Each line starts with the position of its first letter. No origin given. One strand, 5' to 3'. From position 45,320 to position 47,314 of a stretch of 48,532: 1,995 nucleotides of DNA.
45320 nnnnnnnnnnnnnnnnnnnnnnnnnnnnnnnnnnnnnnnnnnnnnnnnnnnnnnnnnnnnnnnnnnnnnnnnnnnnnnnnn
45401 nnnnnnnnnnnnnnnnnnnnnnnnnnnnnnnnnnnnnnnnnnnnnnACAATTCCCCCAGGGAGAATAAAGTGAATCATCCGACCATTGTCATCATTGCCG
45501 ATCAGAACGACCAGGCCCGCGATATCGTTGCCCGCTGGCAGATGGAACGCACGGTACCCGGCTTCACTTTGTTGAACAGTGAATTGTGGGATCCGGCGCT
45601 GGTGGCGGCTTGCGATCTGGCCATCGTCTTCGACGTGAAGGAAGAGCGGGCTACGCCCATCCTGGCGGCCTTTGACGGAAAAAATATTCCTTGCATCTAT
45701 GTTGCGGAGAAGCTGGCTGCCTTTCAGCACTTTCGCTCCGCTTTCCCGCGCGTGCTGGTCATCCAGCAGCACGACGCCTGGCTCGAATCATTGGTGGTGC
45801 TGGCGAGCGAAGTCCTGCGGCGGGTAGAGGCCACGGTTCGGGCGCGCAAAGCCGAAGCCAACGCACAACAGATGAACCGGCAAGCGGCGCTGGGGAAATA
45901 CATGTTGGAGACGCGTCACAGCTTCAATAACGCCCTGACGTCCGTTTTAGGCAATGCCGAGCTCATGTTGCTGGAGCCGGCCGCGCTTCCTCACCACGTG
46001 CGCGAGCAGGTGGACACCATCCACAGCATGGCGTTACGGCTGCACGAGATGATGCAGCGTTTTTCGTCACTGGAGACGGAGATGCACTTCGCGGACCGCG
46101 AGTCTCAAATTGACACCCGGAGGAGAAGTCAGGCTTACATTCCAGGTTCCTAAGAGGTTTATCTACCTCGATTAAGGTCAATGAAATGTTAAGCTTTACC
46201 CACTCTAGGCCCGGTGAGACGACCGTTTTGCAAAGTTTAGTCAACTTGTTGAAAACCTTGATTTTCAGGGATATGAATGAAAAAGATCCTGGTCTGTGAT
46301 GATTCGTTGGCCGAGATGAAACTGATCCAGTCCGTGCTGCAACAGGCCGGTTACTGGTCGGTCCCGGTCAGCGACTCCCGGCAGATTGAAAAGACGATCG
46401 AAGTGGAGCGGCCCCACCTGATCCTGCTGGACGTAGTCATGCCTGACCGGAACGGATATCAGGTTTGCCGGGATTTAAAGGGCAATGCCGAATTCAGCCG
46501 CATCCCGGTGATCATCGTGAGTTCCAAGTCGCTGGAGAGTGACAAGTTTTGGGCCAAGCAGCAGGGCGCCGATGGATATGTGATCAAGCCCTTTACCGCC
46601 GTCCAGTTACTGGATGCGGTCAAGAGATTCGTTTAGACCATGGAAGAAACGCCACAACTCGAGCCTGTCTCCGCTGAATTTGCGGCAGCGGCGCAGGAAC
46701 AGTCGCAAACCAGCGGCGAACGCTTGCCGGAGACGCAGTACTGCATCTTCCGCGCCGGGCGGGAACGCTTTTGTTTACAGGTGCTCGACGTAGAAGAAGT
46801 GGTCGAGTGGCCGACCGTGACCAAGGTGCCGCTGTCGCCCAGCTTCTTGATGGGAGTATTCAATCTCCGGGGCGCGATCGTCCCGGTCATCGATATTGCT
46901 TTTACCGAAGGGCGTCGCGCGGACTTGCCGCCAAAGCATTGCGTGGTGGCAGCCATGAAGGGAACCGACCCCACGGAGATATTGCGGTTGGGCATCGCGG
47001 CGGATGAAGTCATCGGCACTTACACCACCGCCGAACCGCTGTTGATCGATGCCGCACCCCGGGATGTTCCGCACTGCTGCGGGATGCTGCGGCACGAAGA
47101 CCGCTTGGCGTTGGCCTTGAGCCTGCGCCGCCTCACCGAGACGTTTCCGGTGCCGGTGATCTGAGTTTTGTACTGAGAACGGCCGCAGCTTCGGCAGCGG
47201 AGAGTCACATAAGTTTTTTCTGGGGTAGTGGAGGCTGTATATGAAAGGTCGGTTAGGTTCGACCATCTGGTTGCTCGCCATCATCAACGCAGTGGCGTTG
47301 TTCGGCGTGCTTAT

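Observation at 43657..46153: Uncharacterised three-gene cassette between a sigma-54 two-component system and a Pil-Chp-like chemosensory cluster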

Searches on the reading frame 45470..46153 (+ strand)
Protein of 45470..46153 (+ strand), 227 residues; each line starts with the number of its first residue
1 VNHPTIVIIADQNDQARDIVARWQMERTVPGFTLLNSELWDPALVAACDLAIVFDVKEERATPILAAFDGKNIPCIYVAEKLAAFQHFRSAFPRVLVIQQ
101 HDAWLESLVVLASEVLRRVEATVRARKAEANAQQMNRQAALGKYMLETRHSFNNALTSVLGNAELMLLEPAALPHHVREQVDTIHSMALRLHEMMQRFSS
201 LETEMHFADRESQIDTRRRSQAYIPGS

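Call 4: search_protein_families(library=pfam, proteins=[window:45470-46153:+], max_evalue=1)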
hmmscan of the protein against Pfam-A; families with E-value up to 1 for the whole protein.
window:45470-46153:+ (227 aa): 2 families
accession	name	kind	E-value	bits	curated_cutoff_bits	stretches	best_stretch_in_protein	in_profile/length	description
PF00512.31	HisKA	-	3.6e-05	24.2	26.9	1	149-199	10-58/66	His Kinase A (phospho-acceptor) domain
PF04101.22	Glyco_tran_28_C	-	0.1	13.1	22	1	149-198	105-154/166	Glycosyltransferase family 28 C-terminal domain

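Call 5: search_protein_families(library=ncbifam, proteins=[window:45470-46153:+], max_evalue=1)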
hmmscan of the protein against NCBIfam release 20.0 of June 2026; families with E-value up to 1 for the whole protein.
window:45470-46153:+ (227 aa): 3 families
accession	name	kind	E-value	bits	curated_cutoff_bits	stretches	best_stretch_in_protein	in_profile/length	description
NF010396.0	PRK13824.1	domain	0.004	16.1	390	1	82-140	199-257/404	replication protein C domain-containing protein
NF010076.0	PRK13557.1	subfamily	0.0086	14.5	631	1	124-197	146-222/540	histidine kinase famiy protein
NF008468.0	PRK11360.1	equivalog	0.062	11.6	646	1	126-185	381-438/616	two-component system sensor histidine kinase AtoS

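Call 7: search_solved_structures(query=window:45470-46153:+, max_evalue=10, show_alignments=2)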
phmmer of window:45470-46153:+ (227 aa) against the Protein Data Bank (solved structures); distinct sequences matched with E-value up to 10: 0.

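Call 10: find_homologous_proteins(query=window:45470-46153:+)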
Query window:45470-46153:+ (227 aa): 3536 proteins with E <= 0.001 among 4039 candidates; the best 120 are listed.
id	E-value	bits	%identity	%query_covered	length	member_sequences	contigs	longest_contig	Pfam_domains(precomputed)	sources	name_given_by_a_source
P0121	4.9e-138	476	96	100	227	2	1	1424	-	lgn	-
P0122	1.4e-125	435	87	100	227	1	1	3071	-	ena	-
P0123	5.0e-125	433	87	100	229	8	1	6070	-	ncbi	-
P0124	2.9e-121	421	86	99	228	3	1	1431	PF00512.32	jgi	jgi:signal transduction histidine kinase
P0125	1.1e-119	416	84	100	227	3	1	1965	PF00512.32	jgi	jgi:signal transduction histidine kinase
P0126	2.9e-118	411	82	100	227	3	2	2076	-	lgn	-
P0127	4.9e-118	410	81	100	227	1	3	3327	-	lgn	-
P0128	6.3e-118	410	82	100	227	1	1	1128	-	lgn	-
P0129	1.2e-117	409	83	100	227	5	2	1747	PF00512.32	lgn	-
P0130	2.9e-117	408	81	100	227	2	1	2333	PF00512.32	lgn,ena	-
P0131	8.9e-115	400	80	100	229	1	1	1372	-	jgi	jgi:signal transduction histidine kinase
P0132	1.5e-113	396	78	100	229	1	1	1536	-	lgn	-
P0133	1.5e-111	389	78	100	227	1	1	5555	PF00512.32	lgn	-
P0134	3.1e-94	333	69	100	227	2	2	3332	PF00512.32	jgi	jgi:signal transduction histidine kinase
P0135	1.6e-77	278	58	100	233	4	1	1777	PF00512.32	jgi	jgi:signal transduction histidine kinase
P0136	3.6e-77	277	59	100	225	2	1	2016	PF00512.32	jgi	jgi:signal transduction histidine kinase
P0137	9.9e-77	276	67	89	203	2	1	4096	PF00512.32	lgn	-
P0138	1.1e-76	275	59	100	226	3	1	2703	PF00512.32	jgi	jgi:signal transduction histidine kinase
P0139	1.4e-75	272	58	100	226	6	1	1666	PF00512.32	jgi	jgi:signal transduction histidine kinase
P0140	8.5e-73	263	56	100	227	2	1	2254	PF00512.32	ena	-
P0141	3.7e-72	261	54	100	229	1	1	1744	PF00512.32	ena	-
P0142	4.8e-72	260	57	100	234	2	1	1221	PF00512.32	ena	-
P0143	6.0e-72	260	55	100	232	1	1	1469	PF00512.32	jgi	jgi:signal transduction histidine kinase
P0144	5.6e-71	257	63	89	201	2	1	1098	PF00512.32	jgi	jgi:signal transduction histidine kinase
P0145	8.4e-71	256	56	100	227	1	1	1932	PF00512.32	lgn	-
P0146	1.0e-70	256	81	66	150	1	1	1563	PF00512.32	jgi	jgi:signal transduction histidine kinase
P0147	1.6e-69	252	54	100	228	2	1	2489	PF00512.32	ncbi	-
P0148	1.9e-69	252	54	100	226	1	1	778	PF00512.32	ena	-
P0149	2.6e-69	251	55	100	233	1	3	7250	PF00512.32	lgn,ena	-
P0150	3.3e-69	251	55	100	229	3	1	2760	PF00512.32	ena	-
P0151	6.1e-69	250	55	100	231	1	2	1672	PF00512.32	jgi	jgi:signal transduction histidine kinase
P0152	1.6e-68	249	55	100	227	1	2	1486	PF00512.32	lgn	-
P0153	2.2e-68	248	54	100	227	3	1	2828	PF00512.32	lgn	-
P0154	2.5e-68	248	54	100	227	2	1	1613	PF00512.32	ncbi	-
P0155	4.9e-68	247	60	89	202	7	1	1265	PF00512.32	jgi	jgi:signal transduction histidine kinase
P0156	5.0e-68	247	55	95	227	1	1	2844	PF00512.32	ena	-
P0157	5.6e-68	247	54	100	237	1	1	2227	PF00512.32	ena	-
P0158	6.7e-68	247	53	99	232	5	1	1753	PF00512.32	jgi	-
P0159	8.4e-68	246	53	100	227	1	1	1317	PF00512.32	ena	-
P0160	9.3e-68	246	52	100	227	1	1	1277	PF00512.32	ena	-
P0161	9.6e-68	246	52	100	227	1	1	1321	PF00512.32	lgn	-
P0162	1.2e-67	246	55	100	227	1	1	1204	PF00512.32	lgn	-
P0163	2.0e-67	245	54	100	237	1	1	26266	PF00512.32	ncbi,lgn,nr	ncbi:MAG: hypothetical protein HYX26_10925 [Acidobacteriales bacterium]|nr:hypothetical protein [Ter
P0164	2.4e-67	245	52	100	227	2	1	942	PF00512.32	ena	-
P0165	3.0e-67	245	53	96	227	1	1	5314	PF00512.32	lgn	-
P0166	3.5e-67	244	52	100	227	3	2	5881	PF00512.32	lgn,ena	-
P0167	5.0e-67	244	52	100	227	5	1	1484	PF00512.32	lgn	-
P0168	6.1e-67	244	53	99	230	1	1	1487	PF00512.32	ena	-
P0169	7.6e-67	243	55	96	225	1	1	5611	PF00512.32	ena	-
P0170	7.7e-67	243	54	100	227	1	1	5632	PF00512.32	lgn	-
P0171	8.1e-67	243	52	100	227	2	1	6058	PF00512.32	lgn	-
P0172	8.2e-67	243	53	100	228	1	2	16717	PF00512.32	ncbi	-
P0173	1.1e-66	243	52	100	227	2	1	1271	PF00512.32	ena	-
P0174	1.2e-66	243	51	100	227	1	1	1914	PF00512.32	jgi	jgi:signal transduction histidine kinase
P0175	1.3e-66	242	55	96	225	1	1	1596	PF00512.32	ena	-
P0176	1.5e-66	242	52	100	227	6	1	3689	PF00512.32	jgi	-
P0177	1.5e-66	242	52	99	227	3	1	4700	PF00512.32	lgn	-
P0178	1.9e-66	242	53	96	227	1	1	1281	PF00512.32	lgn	-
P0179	2.1e-66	242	52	100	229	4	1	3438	PF00512.32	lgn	-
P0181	3.0e-66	241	54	94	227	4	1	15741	PF00512.32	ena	-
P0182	3.4e-66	241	54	100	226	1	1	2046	PF00512.32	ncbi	-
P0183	3.4e-66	241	50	100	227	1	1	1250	PF00512.32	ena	-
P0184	3.4e-66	241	54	95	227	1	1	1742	PF00512.32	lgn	-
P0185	3.4e-66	241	51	98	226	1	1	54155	PF00512.32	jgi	jgi:signal transduction histidine kinase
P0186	3.9e-66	241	53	98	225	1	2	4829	PF00512.32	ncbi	-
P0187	4.3e-66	241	52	100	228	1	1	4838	PF00512.32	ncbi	-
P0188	4.7e-66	241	52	100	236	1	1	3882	PF00512.32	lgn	-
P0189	4.8e-66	241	54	96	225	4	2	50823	PF00512.32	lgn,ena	-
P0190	5.8e-66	240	53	96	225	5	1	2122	PF00512.32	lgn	-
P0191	5.9e-66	240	54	96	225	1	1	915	PF00512.32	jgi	jgi:signal transduction histidine kinase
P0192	6.8e-66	240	52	100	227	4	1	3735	PF00512.32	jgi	-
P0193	6.9e-66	240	51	100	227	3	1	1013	PF00512.32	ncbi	-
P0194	7.0e-66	240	52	100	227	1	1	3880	PF00512.32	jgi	jgi:signal transduction histidine kinase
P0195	7.2e-66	240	54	100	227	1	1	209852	PF00512.32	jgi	jgi:signal transduction histidine kinase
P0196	7.6e-66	240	54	100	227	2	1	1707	PF00512.32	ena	-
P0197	9.5e-66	240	52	100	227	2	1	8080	PF00512.32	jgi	-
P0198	9.7e-66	240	53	96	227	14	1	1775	PF00512.32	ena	-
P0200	1.2e-65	239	52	100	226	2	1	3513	PF00512.32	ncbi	-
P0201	1.3e-65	239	51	100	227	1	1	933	PF00512.32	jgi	jgi:signal transduction histidine kinase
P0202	1.9e-65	239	54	91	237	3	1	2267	PF00512.32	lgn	-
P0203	2.0e-65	239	53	96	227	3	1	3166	PF00512.32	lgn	-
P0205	3.5e-65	238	53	98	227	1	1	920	PF00512.32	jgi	jgi:signal transduction histidine kinase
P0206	4.3e-65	238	52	100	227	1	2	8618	PF00512.32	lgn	-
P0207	4.4e-65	237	56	96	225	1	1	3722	PF00512.32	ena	-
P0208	6.1e-65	237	53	100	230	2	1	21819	PF00512.32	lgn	-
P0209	7.0e-65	237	52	100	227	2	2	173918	PF00512.32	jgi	-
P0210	9.8e-65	236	51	100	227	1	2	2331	PF00512.32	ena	-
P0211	9.8e-65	236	48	100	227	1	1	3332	PF00512.32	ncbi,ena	ncbi:MAG TPA: histidine kinase dimerization/phospho-acceptor domain-containing protein [Terriglobale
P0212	1.1e-64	236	51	100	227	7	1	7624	PF00512.32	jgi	jgi:signal transduction histidine kinase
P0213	1.1e-64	236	51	100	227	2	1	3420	PF00512.32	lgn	-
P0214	1.2e-64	236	49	100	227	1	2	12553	PF00512.32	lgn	-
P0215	1.2e-64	236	51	100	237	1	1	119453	PF00512.32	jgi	jgi:signal transduction histidine kinase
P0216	1.3e-64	236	52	98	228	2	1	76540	PF00512.32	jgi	jgi:signal transduction histidine kinase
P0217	1.3e-64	236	52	95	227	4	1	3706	PF00512.32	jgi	-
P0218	1.5e-64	236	47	100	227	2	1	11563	PF00512.32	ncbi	-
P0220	1.6e-64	236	48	100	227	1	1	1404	PF00512.32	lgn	-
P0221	1.6e-64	236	53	98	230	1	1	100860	PF00512.32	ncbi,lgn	-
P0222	1.8e-64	235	52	100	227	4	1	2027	PF00512.32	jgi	jgi:signal transduction histidine kinase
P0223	1.8e-64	235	53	95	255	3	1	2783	PF00512.32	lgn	-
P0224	2.3e-64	235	48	100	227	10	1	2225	PF00512.32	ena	-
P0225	2.5e-64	235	53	98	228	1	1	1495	PF00512.32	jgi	jgi:signal transduction histidine kinase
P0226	2.6e-64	235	53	98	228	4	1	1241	PF00512.32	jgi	jgi:signal transduction histidine kinase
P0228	3.0e-64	235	54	98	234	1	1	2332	PF00512.32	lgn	-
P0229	3.2e-64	235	50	100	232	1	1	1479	PF00512.32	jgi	jgi:signal transduction histidine kinase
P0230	3.4e-64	235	54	98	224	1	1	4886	PF00512.32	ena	-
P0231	4.7e-64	234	49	100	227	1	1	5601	PF00512.32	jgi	jgi:signal transduction histidine kinase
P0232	5.4e-64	234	52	96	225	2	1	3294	PF00512.32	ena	-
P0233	6.7e-64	234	53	97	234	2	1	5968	PF00512.32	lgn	-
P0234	7.2e-64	234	49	100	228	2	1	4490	PF00512.32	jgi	jgi:signal transduction histidine kinase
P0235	8.2e-64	233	51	99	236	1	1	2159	PF00512.32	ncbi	-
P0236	1.0e-63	233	51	98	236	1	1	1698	PF00512.32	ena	-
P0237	1.1e-63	233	48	100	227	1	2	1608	PF00512.32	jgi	jgi:signal transduction histidine kinase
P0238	1.1e-63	233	48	100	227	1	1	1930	PF00512.32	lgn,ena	-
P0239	1.2e-63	233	52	96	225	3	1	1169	PF00512.32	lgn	-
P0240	1.9e-63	232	49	100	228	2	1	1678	PF00512.32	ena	-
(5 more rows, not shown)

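Call 23: search_solved_structures(query=A3, max_evalue=1, show_alignments=2)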
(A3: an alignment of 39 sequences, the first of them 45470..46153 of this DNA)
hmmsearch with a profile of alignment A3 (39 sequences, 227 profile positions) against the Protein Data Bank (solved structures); distinct sequences matched with E-value up to 1: 4.
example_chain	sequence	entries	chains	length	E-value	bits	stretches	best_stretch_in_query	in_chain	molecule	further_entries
6xeh_A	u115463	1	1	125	0.0038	19.7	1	6-102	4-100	DE NOVO DESIGNED OR386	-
7n0e_B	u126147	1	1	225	0.28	13.6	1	144-188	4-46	Histidine kinase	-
6dk7_A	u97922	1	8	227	0.3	13.5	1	144-188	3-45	RetS (Regulator of Exopolysaccharide and Type III Secretion)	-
6dk8_A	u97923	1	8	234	0.31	13.4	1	144-188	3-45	RetS (Regulator of Exopolysaccharide and Type III Secretion)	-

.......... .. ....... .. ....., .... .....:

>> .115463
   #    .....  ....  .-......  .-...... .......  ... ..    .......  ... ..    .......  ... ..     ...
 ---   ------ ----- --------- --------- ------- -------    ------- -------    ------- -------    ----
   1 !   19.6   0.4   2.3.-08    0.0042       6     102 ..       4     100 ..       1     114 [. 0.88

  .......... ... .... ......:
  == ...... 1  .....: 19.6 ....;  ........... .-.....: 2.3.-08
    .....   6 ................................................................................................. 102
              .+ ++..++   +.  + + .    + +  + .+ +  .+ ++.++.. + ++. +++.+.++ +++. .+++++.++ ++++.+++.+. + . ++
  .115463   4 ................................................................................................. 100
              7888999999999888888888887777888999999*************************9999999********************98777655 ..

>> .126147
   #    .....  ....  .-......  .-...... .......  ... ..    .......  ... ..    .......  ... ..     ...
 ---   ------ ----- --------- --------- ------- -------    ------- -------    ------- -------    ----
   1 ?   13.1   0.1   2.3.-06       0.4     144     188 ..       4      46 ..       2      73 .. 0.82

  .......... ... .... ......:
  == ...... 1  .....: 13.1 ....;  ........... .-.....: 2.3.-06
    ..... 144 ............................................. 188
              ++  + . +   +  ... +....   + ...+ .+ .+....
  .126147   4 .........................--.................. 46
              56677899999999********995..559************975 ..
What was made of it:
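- Its profile weakly matches the RetS DHp in PDB (E 0.3, call 23).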

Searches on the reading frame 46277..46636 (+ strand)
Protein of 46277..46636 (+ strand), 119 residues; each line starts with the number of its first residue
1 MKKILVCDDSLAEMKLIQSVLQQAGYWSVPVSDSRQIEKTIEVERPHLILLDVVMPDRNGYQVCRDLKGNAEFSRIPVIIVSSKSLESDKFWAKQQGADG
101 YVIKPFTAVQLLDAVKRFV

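Call 4: search_protein_families(library=pfam, proteins=[window:46277-46636:+], max_evalue=1)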
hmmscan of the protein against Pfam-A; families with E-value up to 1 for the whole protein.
window:46277-46636:+ (119 aa): 1 family
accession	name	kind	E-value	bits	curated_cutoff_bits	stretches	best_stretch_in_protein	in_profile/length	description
PF00072.30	Response_reg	-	1.6e-22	80.2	30.2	1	4-116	1-111/111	Response regulator receiver domain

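Call 5: search_protein_families(library=ncbifam, proteins=[window:46277-46636:+], max_evalue=1)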
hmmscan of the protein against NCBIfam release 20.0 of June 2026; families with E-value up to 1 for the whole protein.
window:46277-46636:+ (119 aa): 97 families (the best 25 are shown)
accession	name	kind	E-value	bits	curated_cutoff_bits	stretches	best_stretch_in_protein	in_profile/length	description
TIGR02154.1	PhoB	equivalog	5.7e-25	87.9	296.2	1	2-116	3-117/226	phosphate regulon transcriptional regulator PhoB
NF007135.0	PRK09581.1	equivalog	1.2e-22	80.3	474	1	2-117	3-118/457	PleD family two-component system response regulator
NF040689.1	MtrAB_MtrA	equivalog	8.1e-21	74.4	300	1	4-116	1-110/219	MtrAB system response regulator MtrA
NF007005.1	PRK09468.1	equivalog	2e-20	73.3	331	1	2-116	4-116/237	osmolarity response regulator transcription factor OmpR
NF045944.1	ResRegRpaBCyano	equivalog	6.2e-20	71.5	330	1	5-112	1-105/229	response regulator transcription factor RpaB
NF040534.1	resp_reg_YycF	equivalog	3.3e-19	69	340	1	2-116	1-112/231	response regulator YycF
NF041866.1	EpsW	equivalog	4.9e-18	65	200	1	2-117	6-123/131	exopolysaccharide biosynthesis response regulator EpsW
NF045717.1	DVU0259_DivK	exception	5.5e-18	65.2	160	1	2-117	3-114/117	DVU0259 family response regulator domain-containing protein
NF007982.1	PRK10710.1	equivalog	1.1e-17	64.4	380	1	2-116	8-119/235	envelope stress response regulator BaeR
NF033120.0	vanR_FM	exception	3.8e-17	62.7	460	1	3-115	5-114/231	vancomycin resistance response regulator transcription factor, VanR-F/VanR-M family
NF038297.2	hybrid_HK_HrmK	equivalog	3.9e-17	62.1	725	1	2-117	491-606/607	hybrid histidine kinase/response regulator HrmK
NF008296.0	PRK11083.1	equivalog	6e-17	61.8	273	1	2-116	4-115/228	two-component system response regulator CreB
NF053854.1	RespRegPhoBBctds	equivalog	7.1e-17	61.5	270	1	4-116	1-112/225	two-component system response regulator PhoB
NF033117.2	vanR_ACDEGLN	exception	1.5e-16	60.6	350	1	4-116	1-110/226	VanR-ABDEGLN family response regulator transcription factor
NF008034.0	PRK10766.1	equivalog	6.8e-16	58.5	275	1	2-117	3-115/231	two-component system response regulator TorR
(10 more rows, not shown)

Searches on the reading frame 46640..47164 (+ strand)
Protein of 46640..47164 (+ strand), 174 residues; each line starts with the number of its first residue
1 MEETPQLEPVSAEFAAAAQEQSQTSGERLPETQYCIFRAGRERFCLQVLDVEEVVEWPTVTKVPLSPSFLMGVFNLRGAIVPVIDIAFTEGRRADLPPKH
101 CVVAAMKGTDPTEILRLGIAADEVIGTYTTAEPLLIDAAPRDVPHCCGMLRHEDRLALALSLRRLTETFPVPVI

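Call 4: search_protein_families(library=pfam, proteins=[window:46640-47164:+], max_evalue=1)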
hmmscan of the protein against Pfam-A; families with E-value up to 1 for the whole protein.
window:46640-47164:+ (174 aa): 1 family
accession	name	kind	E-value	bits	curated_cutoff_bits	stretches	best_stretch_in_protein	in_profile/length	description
PF01584.24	CheW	-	2.2e-19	69.9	23.5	1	33-166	1-134/138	CheW-like domain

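Call 5: search_protein_families(library=ncbifam, proteins=[window:46640-47164:+], max_evalue=1)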
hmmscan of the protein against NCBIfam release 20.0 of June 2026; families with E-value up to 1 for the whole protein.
window:46640-47164:+ (174 aa): 1 family
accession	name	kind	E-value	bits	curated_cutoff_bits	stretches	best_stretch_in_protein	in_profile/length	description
NF007903.0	PRK10612.1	equivalog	8.7e-11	41.8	260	1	31-87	16-72/167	chemotaxis protein CheW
